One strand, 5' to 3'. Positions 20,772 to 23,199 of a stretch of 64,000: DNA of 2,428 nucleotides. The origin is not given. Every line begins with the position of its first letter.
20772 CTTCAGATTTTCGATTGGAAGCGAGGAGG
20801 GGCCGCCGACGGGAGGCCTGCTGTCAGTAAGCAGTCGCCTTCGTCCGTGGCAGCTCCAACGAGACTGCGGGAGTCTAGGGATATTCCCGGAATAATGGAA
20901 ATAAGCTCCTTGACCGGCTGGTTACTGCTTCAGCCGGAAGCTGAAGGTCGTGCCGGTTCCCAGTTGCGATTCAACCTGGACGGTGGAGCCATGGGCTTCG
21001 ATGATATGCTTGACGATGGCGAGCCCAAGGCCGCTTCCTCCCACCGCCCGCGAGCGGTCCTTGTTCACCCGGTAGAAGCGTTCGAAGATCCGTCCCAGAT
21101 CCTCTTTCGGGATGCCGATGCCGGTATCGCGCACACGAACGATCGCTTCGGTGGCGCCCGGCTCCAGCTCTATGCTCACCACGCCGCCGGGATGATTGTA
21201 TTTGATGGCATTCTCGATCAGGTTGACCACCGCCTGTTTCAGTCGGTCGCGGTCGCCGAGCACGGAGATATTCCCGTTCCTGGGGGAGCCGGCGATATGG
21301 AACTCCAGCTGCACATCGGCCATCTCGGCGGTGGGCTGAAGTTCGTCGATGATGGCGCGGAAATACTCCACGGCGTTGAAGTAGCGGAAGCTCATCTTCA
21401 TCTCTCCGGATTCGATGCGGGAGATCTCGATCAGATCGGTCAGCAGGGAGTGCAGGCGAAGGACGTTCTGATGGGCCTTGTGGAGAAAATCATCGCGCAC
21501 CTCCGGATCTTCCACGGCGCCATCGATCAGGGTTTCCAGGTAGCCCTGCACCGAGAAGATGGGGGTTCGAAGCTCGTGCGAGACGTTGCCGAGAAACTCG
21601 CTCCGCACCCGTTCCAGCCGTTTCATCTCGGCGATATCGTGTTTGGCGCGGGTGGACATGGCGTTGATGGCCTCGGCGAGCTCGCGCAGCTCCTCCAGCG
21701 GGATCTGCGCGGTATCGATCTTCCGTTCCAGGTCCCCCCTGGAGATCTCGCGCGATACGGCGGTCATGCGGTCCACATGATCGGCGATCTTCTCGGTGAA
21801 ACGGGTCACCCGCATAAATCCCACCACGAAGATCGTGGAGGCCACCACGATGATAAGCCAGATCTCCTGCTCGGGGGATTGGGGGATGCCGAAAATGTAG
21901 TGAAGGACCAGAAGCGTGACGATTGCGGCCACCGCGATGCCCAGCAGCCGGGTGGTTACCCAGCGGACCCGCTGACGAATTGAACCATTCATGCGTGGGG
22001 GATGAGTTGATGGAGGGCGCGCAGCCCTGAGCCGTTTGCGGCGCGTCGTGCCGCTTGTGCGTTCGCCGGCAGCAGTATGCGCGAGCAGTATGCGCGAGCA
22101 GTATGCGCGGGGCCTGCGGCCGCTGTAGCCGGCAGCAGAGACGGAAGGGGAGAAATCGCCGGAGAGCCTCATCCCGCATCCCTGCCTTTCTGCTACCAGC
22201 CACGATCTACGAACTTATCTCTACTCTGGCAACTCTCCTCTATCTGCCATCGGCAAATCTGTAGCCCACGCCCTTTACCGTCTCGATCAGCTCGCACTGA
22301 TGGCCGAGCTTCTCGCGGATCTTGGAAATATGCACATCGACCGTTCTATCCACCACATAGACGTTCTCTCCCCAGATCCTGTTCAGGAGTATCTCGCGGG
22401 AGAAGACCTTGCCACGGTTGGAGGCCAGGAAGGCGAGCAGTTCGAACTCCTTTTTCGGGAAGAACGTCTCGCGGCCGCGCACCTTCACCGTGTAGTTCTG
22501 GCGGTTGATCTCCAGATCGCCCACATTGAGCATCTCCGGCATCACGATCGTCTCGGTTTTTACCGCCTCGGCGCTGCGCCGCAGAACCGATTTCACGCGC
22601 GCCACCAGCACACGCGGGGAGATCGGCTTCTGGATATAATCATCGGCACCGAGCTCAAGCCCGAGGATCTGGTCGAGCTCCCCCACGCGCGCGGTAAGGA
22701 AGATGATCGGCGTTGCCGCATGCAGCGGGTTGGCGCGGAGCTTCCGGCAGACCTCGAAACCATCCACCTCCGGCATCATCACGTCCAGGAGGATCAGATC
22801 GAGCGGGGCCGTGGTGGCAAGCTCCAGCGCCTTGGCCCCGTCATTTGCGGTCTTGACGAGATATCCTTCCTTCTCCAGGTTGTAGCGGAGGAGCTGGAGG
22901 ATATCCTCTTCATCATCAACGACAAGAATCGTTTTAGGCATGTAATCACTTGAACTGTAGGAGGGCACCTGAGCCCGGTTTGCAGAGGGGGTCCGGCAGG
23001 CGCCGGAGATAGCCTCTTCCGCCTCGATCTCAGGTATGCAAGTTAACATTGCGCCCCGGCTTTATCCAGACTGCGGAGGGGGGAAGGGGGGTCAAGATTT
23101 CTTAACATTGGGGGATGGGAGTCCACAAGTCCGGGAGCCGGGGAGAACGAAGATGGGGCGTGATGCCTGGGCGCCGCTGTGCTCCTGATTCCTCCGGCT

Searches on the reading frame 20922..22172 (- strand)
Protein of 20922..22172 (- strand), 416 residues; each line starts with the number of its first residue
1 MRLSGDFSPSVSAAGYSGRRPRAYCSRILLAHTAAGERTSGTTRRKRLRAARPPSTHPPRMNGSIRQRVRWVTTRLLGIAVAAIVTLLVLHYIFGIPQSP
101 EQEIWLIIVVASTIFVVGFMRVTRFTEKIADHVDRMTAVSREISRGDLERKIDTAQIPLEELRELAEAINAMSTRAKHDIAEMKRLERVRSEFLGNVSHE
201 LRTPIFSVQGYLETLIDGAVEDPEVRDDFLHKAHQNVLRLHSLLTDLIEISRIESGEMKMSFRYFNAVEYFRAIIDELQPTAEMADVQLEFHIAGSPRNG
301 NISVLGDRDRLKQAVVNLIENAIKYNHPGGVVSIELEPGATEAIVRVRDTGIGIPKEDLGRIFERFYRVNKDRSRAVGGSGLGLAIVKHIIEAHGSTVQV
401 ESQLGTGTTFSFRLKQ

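Call 105: search_protein_families(library=pfam, proteins=[window:20922-22172:-], max_evalue=0.001)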
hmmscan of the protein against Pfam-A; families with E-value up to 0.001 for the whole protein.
window:20922-22172:- (416 aa): 5 families
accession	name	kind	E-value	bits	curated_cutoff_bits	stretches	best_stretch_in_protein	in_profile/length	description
PF02518.31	HATPase_c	-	1.6e-32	112.7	26.4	1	306-415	1-108/111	Histidine kinase-, DNA gyrase B-, and HSP90-like ATPase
PF00512.31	HisKA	-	8.1e-17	61.5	26.9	1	190-256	2-66/66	His Kinase A (phospho-acceptor) domain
PF13581.12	HATPase_c_2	-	0.00015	22.2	27.4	1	308-394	29-112/127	Histidine kinase-like ATPase domain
PF00672.30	HAMP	-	0.00034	21.3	25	0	134-176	11-51/53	HAMP domain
PF13589.12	HATPase_c_3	-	0.00042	20.8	25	1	311-385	3-78/137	Histidine kinase-, DNA gyrase B-, and HSP90-like ATPase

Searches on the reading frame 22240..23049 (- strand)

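Call 12: search_protein_families(library=pfam, proteins=[window:22240-23049:-], max_evalue=0.001)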
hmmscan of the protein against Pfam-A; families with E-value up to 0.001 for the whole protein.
window:22240-23049:- (269 aa): 3 families
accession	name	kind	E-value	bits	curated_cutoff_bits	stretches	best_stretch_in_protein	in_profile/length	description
PF00072.30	Response_reg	-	6.8e-30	103.9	30.2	1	41-153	1-111/111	Response regulator receiver domain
PF00486.34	Trans_reg_C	-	3.5e-25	88.3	26.2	1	195-265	4-77/77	Transcriptional regulatory protein, C terminal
PF23198.2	PDE8A_N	-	2.2e-05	24.8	29.6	1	37-121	9-94/147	PDE8A-like, N-terminal domain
